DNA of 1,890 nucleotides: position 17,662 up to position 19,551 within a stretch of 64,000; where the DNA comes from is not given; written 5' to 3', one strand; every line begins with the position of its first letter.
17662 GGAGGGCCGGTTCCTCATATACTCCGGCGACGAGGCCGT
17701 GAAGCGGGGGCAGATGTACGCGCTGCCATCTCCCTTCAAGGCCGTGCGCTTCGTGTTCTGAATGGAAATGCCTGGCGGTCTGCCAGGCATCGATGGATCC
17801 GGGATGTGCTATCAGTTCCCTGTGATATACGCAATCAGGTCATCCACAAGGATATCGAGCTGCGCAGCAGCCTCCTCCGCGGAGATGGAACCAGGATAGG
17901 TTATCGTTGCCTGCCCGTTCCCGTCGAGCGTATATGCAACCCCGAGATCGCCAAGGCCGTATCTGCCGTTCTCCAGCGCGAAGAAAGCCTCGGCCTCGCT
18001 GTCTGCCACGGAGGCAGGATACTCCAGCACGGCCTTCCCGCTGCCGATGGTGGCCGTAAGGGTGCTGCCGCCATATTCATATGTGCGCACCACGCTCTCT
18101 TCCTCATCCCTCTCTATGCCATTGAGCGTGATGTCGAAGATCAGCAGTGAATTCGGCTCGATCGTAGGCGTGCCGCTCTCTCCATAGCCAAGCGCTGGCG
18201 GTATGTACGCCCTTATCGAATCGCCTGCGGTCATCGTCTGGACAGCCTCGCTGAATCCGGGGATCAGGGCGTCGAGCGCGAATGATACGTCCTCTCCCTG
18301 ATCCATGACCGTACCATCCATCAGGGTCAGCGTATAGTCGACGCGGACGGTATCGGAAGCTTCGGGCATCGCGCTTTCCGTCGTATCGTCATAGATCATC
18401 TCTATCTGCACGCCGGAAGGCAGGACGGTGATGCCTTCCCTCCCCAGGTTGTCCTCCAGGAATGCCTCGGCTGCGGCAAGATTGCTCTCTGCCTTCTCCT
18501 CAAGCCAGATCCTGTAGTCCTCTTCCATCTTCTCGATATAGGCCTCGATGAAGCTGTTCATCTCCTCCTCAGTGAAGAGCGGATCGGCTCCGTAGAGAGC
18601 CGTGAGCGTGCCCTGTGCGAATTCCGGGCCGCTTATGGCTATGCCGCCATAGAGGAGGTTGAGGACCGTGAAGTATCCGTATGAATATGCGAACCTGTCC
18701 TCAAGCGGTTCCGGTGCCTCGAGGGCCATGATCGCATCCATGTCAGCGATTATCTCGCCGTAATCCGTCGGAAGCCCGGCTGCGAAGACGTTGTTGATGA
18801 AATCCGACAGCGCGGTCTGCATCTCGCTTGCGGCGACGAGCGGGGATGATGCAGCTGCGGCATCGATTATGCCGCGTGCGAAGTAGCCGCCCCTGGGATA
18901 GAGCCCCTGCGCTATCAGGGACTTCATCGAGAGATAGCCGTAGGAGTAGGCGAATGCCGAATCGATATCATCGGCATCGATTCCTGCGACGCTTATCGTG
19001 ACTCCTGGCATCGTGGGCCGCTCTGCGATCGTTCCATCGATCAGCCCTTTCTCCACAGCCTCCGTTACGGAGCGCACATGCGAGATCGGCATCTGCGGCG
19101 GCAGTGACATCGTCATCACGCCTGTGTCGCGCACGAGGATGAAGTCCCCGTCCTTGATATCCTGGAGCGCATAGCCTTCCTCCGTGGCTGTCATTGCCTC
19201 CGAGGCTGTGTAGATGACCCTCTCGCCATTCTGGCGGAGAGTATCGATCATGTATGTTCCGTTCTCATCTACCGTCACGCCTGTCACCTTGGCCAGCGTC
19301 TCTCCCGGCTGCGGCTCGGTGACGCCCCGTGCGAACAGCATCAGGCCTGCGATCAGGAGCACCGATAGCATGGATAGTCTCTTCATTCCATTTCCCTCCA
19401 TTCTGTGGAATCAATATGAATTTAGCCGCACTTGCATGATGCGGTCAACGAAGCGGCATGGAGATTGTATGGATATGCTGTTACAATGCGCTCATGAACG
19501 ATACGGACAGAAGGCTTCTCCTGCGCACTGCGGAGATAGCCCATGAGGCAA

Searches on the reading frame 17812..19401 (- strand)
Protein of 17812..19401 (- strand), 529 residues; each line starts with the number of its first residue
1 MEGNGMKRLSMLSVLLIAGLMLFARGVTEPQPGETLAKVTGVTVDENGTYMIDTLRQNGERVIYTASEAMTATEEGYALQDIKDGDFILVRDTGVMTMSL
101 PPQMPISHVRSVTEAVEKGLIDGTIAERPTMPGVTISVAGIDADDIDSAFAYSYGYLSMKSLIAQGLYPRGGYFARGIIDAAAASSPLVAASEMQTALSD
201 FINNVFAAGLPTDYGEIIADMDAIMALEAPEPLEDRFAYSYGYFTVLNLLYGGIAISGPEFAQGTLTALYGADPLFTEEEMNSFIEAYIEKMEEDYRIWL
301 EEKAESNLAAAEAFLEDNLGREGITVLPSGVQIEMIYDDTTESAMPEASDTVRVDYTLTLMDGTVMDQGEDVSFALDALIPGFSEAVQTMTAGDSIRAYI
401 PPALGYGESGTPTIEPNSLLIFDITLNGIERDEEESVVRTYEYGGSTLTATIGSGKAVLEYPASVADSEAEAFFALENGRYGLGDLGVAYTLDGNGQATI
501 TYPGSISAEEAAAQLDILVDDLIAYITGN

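Call 66: search_protein_families(library=ncbifam, proteins=[window:17812-19401:-], max_evalue=0.00001)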
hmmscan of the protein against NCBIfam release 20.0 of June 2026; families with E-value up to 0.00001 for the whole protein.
window:17812-19401:- (529 aa): 4 families
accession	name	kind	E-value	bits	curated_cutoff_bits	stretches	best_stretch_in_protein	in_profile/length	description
NF008150.0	PRK10902.1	equivalog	1.1e-23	84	215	1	276-434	93-253/271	FKBP-type peptidyl-prolyl cis-trans isomerase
NF053689.1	BamJ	equivalog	2e-21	77.1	100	1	323-426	72-184/184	BamJ family beta-barrel-assembly machinery protein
NF008602.0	PRK11570.1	subfamily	1.4e-20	74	198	1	300-427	73-203/206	FKBP-type peptidyl-prolyl cis-trans isomerase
TIGR03516.1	ppisom_GldI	equivalog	2.1e-07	30.5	157.6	1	338-430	78-176/177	gliding motility-associated peptidyl-prolyl isomerase GldI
